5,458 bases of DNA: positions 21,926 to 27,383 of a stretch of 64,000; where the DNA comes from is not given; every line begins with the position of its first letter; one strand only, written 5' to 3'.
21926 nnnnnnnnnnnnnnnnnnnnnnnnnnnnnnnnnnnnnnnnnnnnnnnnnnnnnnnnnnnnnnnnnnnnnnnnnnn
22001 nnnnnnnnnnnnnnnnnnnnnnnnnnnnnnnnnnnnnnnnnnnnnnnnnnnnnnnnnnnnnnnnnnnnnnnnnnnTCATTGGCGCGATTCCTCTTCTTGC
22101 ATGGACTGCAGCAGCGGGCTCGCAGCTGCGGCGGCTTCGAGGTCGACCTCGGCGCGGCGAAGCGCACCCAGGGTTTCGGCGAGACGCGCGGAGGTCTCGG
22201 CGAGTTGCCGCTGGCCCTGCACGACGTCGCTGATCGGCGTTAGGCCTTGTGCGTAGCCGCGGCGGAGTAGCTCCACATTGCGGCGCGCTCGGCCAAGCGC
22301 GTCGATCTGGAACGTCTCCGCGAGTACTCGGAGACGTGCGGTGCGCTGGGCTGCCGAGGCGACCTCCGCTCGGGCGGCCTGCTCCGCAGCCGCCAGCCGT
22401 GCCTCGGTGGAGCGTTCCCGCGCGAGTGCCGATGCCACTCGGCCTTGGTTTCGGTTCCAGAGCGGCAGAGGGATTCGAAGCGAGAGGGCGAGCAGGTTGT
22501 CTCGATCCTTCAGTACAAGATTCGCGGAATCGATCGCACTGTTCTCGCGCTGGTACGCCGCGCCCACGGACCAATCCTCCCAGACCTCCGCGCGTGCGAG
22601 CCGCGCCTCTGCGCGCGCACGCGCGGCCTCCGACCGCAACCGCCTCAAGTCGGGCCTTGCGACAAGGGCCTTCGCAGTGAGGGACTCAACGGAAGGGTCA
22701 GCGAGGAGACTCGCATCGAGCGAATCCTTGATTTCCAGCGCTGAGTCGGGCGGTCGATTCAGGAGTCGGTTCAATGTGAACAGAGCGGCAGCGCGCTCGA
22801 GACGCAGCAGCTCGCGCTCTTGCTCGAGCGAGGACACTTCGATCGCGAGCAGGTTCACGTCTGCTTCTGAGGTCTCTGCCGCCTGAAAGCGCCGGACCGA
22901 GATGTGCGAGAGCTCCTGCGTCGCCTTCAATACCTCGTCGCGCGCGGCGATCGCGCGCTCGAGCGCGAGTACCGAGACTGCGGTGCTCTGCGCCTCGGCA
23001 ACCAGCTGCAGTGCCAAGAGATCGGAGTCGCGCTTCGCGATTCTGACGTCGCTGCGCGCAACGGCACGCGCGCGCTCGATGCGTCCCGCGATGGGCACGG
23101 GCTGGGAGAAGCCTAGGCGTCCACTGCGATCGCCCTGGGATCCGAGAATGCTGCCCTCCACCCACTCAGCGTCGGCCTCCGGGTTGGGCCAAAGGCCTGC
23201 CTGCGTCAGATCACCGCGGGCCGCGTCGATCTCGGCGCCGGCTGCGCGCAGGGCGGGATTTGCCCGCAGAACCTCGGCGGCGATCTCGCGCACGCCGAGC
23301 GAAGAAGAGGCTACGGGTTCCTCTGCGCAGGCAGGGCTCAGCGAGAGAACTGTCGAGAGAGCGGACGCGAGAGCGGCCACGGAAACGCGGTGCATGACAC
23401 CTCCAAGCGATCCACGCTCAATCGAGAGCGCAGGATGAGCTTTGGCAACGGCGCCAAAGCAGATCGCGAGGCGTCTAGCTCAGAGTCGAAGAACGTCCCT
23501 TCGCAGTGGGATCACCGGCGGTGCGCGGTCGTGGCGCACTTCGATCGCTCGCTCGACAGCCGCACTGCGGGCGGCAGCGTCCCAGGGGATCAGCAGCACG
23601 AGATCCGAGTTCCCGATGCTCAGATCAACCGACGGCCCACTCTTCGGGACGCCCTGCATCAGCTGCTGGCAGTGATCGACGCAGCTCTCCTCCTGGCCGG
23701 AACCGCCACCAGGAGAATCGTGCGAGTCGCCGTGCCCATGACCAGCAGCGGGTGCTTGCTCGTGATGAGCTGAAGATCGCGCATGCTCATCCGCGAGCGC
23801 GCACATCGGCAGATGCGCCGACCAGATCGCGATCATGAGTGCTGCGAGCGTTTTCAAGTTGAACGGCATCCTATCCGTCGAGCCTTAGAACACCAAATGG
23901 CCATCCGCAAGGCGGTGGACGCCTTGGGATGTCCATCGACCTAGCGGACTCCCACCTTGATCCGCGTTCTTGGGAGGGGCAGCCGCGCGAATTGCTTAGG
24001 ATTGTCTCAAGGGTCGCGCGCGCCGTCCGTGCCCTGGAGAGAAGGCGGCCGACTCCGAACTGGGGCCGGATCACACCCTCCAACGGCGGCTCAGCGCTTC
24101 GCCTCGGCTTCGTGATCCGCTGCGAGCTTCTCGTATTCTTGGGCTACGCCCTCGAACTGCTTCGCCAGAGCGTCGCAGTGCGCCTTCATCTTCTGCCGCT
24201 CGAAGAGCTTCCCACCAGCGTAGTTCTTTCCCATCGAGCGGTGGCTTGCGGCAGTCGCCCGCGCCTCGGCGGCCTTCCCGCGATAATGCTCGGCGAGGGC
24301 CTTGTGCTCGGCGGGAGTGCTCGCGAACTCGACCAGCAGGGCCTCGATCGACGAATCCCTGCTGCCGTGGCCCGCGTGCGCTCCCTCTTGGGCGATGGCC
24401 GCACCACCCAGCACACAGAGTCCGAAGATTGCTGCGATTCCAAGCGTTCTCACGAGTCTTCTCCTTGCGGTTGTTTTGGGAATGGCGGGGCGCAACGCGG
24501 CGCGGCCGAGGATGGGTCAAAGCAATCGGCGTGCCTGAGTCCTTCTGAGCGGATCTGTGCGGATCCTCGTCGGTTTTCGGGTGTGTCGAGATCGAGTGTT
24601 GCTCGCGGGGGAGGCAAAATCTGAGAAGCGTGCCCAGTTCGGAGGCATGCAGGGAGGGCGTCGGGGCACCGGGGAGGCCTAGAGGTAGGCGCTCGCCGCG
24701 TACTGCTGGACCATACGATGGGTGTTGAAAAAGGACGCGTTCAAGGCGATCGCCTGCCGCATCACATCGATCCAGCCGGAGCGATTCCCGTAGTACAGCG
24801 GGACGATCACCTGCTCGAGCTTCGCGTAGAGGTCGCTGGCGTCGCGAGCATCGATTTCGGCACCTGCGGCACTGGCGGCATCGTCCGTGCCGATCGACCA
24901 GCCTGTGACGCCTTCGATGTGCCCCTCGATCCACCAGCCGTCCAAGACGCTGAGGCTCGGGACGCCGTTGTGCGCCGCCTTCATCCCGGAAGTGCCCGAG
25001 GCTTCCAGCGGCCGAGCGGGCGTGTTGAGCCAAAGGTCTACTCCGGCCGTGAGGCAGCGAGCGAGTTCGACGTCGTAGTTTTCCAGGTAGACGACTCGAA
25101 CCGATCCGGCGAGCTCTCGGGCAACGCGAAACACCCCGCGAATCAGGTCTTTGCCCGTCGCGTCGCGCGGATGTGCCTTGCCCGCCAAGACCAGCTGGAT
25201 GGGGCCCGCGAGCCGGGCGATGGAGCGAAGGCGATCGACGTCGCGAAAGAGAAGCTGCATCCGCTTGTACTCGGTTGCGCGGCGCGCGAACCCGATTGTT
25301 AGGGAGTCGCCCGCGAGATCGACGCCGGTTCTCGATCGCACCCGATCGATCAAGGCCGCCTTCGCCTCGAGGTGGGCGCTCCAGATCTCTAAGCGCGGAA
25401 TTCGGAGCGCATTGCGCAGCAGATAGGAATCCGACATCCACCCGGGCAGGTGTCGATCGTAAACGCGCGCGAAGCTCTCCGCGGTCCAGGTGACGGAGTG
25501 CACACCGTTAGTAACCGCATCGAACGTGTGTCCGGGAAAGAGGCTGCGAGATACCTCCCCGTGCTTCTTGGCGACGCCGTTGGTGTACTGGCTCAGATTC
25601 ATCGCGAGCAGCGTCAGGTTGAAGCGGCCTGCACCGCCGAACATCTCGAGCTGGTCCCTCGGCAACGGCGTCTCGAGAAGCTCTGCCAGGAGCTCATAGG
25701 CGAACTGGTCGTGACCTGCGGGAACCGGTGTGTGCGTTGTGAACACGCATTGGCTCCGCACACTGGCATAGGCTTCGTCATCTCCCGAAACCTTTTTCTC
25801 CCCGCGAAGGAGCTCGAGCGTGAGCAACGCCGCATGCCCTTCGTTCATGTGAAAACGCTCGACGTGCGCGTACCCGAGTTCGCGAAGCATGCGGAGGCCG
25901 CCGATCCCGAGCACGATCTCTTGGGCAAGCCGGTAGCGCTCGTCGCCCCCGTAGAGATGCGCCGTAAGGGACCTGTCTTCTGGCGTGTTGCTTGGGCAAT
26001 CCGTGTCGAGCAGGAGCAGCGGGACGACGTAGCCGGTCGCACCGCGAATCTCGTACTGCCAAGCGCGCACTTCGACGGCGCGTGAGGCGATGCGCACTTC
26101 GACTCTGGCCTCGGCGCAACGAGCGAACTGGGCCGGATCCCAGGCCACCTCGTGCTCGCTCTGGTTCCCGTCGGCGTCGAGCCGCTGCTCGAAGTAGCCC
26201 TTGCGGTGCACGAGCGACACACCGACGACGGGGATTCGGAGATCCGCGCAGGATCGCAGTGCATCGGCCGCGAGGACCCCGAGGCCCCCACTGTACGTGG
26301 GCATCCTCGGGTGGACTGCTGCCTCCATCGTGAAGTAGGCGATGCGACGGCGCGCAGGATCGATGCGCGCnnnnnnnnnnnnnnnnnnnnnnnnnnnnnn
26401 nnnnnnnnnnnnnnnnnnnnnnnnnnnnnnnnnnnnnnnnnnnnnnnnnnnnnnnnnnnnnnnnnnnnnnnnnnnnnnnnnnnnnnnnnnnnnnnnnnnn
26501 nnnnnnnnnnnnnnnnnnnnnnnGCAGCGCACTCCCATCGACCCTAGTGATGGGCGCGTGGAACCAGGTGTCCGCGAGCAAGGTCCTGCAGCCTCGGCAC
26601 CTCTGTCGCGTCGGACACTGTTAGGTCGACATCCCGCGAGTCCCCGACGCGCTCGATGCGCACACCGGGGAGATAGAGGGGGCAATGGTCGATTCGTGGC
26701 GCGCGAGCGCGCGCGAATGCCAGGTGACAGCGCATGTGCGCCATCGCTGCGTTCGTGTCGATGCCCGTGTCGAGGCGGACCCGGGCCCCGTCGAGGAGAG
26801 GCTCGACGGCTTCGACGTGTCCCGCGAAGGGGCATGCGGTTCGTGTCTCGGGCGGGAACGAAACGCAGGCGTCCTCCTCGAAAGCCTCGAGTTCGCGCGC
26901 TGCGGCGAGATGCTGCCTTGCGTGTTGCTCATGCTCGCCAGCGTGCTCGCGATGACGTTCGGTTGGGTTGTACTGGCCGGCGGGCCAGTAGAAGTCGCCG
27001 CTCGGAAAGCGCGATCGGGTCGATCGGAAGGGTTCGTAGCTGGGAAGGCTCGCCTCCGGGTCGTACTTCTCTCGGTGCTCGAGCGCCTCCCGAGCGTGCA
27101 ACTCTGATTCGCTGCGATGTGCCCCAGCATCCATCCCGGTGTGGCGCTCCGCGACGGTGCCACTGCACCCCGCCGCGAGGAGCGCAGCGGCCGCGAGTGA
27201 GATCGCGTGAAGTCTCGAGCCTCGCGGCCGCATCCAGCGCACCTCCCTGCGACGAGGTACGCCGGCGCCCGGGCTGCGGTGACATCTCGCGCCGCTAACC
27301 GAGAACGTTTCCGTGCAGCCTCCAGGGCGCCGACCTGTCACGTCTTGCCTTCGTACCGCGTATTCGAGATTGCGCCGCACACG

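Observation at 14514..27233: Eleven-gene, single-strand metal-efflux array bracketed by YHS-tagged catabolic enzymes: candidate undescribed metal-gated envelope and energy-mobilisation system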

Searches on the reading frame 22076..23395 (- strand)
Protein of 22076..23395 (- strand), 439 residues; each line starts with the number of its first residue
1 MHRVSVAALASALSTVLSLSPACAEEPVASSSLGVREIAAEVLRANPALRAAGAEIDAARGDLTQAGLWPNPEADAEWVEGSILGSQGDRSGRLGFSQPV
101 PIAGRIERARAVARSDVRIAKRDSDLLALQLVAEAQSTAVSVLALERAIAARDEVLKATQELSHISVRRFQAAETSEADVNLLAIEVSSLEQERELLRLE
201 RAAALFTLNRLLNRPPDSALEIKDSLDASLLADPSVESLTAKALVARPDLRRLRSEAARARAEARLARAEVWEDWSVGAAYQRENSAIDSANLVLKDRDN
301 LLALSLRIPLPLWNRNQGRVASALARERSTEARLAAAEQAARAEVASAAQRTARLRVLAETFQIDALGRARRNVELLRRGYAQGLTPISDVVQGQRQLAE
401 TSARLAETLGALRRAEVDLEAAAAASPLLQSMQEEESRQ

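Call 5: search_protein_families(library=pfam, proteins=[window:22076-23395:-], max_evalue=0.01)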
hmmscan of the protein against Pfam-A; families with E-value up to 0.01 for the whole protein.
window:22076-23395:- (439 aa): 1 family
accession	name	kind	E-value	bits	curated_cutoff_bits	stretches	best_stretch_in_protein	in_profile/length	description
PF02321.23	OEP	-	3e-35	122.2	22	2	238-422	3-185/187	Outer membrane efflux protein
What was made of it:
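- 22076..23395 (-): Outer-membrane factor (TolC/OEP family). PF02321 E 3e-35 (call 5).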

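Call 7: search_protein_families(library=ncbifam, proteins=[window:22076-23395:-], max_evalue=0.01)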
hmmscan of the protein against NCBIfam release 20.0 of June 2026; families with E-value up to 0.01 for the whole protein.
window:22076-23395:- (439 aa): 3 families
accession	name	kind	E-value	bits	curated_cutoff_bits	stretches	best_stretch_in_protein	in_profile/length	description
TIGR01845.1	outer_NodT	subfamily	2.7e-17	62.7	210.05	2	233-416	56-241/460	efflux transporter outer membrane subunit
NF045679.1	DiMtlExpIhpA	equivalog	1.9e-16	59.8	650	1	10-409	9-398/424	divalent metal ion exporter subunit IhpA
NF047721.1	ToxDrgExpTdeA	equivalog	0.0038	16.2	550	1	91-315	121-342/455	toxin/drug exporter TdeA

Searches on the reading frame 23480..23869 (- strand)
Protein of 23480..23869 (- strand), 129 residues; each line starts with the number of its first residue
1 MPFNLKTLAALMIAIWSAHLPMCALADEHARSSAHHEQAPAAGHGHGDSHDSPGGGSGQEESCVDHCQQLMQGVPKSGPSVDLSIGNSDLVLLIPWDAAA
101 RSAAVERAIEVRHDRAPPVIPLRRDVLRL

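Call 5: search_protein_families(library=pfam, proteins=[window:23480-23869:-], max_evalue=0.01)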
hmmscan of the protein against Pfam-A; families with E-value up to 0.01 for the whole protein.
window:23480-23869:- (129 aa): 0 families

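Call 7: search_protein_families(library=ncbifam, proteins=[window:23480-23869:-], max_evalue=0.01)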
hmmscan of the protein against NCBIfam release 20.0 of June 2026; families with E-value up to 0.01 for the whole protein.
window:23480-23869:- (129 aa): 0 families

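Call 79: search_protein_families(library=padloc, proteins=[window:23480-23869:-], max_evalue=0.001)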
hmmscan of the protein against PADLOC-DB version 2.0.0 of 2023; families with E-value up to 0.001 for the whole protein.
window:23480-23869:- (129 aa): 0 families
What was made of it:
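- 23480..23869 (-): Exported His-rich protein (129 aa), specific to this lineage. No family (calls 5, 7, 79).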

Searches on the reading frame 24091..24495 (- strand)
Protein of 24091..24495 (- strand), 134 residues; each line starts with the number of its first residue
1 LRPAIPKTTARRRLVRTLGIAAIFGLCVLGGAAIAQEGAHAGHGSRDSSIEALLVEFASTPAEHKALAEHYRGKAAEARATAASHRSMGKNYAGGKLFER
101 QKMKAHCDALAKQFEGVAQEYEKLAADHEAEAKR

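Call 5: search_protein_families(library=pfam, proteins=[window:24091-24495:-], max_evalue=0.01)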
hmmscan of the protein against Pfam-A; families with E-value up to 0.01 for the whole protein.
window:24091-24495:- (134 aa): 1 family
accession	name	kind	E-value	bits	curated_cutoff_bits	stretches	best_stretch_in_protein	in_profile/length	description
PF18035.6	Bap31_Bap29_C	-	0.0055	17.2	30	1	102-131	12-41/52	Bap31/Bap29 cytoplasmic coiled-coil domain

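Call 7: search_protein_families(library=ncbifam, proteins=[window:24091-24495:-], max_evalue=0.01)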
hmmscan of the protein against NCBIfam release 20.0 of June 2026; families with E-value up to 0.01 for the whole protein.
window:24091-24495:- (134 aa): 3 families
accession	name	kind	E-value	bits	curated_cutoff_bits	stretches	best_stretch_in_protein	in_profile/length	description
NF047526.1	LIC_10421_fam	subfamily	8.7e-14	51.5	90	1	45-126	28-109/111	LIC_10421 family protein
NF047569.1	LIC10421_LIC12816_fam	subfamily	5.9e-10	39.2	100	1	45-125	28-108/111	LIC10421/LIC12816 family protein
NF004517.0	PRK05862.1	equivalog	0.0023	17.5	396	1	5-127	137-253/257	enoyl-CoA hydratase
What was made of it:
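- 24091..24453 (-): Paralogue C: an exported 120-aa His/Cys helical-hairpin protein, related to LIC_10421 but below that family's cut-off. NF047526 51.5 bits, cut-off 90 (call 7).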

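Call 39: find_homologous_proteins(query=window:24091-24453:-, max_evalue=0.001)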
Query window:24091-24453:- (120 aa): 7 proteins with E <= 0.001 among 87 candidates.
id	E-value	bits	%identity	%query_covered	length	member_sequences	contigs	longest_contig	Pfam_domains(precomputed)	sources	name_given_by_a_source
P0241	2.0e-68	246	100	100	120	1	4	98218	-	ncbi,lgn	-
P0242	6.5e-53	196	82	82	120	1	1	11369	-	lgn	-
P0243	3.5e-33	132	64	86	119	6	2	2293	-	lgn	-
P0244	4.0e-30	122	58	100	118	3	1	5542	-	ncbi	-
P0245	5.5e-29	119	65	84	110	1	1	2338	-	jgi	jgi:hypothetical protein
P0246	3.8e-24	103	65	72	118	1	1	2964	-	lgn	-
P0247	7.2e-13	67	52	68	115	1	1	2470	-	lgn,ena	-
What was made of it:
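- Tried and rejected: It gave 7 hits (call 39).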

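Call 47: search_protein_representatives(alignment_id=A3)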
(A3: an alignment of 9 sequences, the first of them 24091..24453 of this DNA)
Query: 9 sequences, 119 profile positions. Proteins with E-value up to 0.001 (for the whole library): 1413; up to 1e-10: 355; up to 1e-30: 3. The best 150 are listed.
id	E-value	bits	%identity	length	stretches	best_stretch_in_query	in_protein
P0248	6.2e-34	133.0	-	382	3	9-118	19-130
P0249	1.5e-33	131.7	-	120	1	2-119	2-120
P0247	4.2e-31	123.9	-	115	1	9-118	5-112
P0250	2.8e-30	121.2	-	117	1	14-117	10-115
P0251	6.7e-28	113.5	-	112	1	28-118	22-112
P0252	2.2e-27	111.9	-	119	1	8-118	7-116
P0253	3.1e-27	111.4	-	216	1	17-118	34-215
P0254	6.7e-27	110.3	-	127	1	1-118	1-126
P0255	5.1e-26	107.5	-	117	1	6-118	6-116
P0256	7.8e-26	106.9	-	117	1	2-118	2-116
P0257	1.2e-25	106.2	-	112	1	21-118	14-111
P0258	1.6e-25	105.9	-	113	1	27-119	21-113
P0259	2.5e-25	105.3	-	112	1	21-118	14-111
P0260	2.7e-25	105.1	-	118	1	27-118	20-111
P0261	3.4e-25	104.8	-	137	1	8-118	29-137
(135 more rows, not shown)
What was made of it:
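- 24091..24453 (-): 1413 representative relatives (call 47).
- Tried and rejected: A profile search was needed (call 47).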

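Call 55: predict_structure(alignment_id=A3)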
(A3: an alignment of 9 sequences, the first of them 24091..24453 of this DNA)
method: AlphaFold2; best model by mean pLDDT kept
length: 120 residues; sequences in the alignment: 9
mean_pLDDT: 78.9   pTM: 0.63
mean pLDDT of the five models: 78.9, 78.4, 77.5, 75.5, 75.4
residues with pLDDT >= 90: 70; 70-90: 11; 50-70: 12; < 50: 27
segments of 3 or more residues with pLDDT < 50: 1-3, 11-33
pLDDT, mean of each block of 10 residues (from residue 1): 49 45 37 58 88 97 98 91 93 98 98 96
secondary structure, 60 per line:
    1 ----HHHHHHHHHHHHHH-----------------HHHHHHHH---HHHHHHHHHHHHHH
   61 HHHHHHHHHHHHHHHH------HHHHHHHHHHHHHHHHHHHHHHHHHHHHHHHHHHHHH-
elements in order: H5-18 H36-43 H47-76 H83-119
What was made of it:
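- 24091..24453 (-): AF2 predicts a hairpin with pLDDT above 90 (call 55).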

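Call 59: fold_search(model_id=the predicted structure, library=pdb)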
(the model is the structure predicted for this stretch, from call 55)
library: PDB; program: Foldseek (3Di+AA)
matches with E <= 10: 147; with E <= 0.001: 0
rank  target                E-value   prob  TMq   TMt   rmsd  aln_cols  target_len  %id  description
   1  8qae_C                1.2e-01  1.00  0.53  0.64   2.9        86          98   19  X-ray crystal structure of a de novo designed single-chain antiparallel 6-helix alpha-helical barrel, sc-apCC-6-SLLA (released 2024-07-03)
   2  6uuj_B                3.6e-01  0.99  0.50  0.38   7.6        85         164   22  Structure of PE5-PPE4-EspG3 complex from the type VII (ESX-3) secretion system, space group P212121 (released 2020-01-29)
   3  6uuj_E                4.0e-01  0.99  0.50  0.38   7.6        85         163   22  Structure of PE5-PPE4-EspG3 complex from the type VII (ESX-3) secretion system, space group P212121 (released 2020-01-29)
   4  2vs0_A                4.7e-01  0.99  0.51  0.70   3.1        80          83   20  Structural analysis of homodimeric staphylococcal aureus virulence factor EsxA (released 2008-08-26)
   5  4j41_A                5.0e-01  1.00  0.58  0.77   2.4        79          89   16  The crystal structure of a secreted protein EsxB (Mutant P67A) from Bacillus anthracis str. Sterne (released 2013-02-20)
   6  3gwk_C                5.3e-01  0.98  0.51  0.61   4.4        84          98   15  Structure of the homodimeric WXG-100 family protein from Streptococcus agalactiae (released 2010-09-08)
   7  6uuj_H                5.3e-01  0.98  0.50  0.38   7.6        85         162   22  Structure of PE5-PPE4-EspG3 complex from the type VII (ESX-3) secretion system, space group P212121 (released 2020-01-29)
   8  3zbh_B                5.6e-01  1.00  0.55  0.69   1.9        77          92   16  Geobacillus thermodenitrificans EsxA crystal form I (released 2012-11-21)
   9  6uuj_K                5.6e-01  0.98  0.51  0.39   7.5        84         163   21  Structure of PE5-PPE4-EspG3 complex from the type VII (ESX-3) secretion system, space group P212121 (released 2020-01-29)
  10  2vs0_B                5.6e-01  0.97  0.48  0.66   3.3        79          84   19  Structural analysis of homodimeric staphylococcal aureus virulence factor EsxA (released 2008-08-26)
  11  4j7k_B                5.6e-01  0.63  0.35  0.42   5.7        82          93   18  The crystal structure of a secreted protein EsxB (Mutant E54Q) from Bacillus anthracis str. Sterne (released 2013-03-06)
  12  4j7j_B                5.9e-01  1.00  0.58  0.77   2.2        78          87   17  The crystal structure of a secreted protein EsxB (Mutant G53A) from Bacillus anthracis str. Sterne (released 2013-03-06)
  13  4j7k_C                5.9e-01  1.00  0.57  0.74   2.1        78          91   15  The crystal structure of a secreted protein EsxB (Mutant E54Q) from Bacillus anthracis str. Sterne (released 2013-03-06)
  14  3gvm_A                6.2e-01  0.97  0.51  0.62   4.4        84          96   15  Structure of the homodimeric WXG-100 family protein from Streptococcus agalactiae (released 2010-09-08)
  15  3gvm_C                6.2e-01  0.97  0.50  0.61   4.4        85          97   15  Structure of the homodimeric WXG-100 family protein from Streptococcus agalactiae (released 2010-09-08)
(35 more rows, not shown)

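Call 79: search_protein_families(library=padloc, proteins=[window:24091-24453:-], max_evalue=0.001)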
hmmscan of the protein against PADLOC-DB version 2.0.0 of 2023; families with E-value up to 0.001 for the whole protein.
window:24091-24453:- (120 aa): 0 families

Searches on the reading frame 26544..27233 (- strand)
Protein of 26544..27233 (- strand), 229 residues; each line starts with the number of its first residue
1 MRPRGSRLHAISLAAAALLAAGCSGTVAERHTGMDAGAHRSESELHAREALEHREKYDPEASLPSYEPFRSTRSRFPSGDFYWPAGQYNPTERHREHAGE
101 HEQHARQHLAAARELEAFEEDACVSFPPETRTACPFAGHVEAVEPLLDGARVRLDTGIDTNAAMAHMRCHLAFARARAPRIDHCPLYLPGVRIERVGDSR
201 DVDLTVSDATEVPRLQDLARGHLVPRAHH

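Call 6: search_protein_families(library=pfam, proteins=[window:26544-27233:-], max_evalue=0.01)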
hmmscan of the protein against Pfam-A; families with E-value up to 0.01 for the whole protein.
window:26544-27233:- (229 aa): 0 families

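Call 8: search_protein_families(library=ncbifam, proteins=[window:26544-27233:-], max_evalue=0.01)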
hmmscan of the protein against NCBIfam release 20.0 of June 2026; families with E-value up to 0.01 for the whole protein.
window:26544-27233:- (229 aa): 0 families

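Call 79: search_protein_families(library=padloc, proteins=[window:26544-27233:-], max_evalue=0.001)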
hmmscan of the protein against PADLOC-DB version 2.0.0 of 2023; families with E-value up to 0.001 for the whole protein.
window:26544-27233:- (229 aa): 0 families
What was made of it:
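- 26544..27233 (-): His-rich lipoprotein (229 aa, lipobox LLAAGC). It ends 5 nt before the phosphorylase start. No Pfam, NCBIfam or PADLOC family (calls 6, 8, 79).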
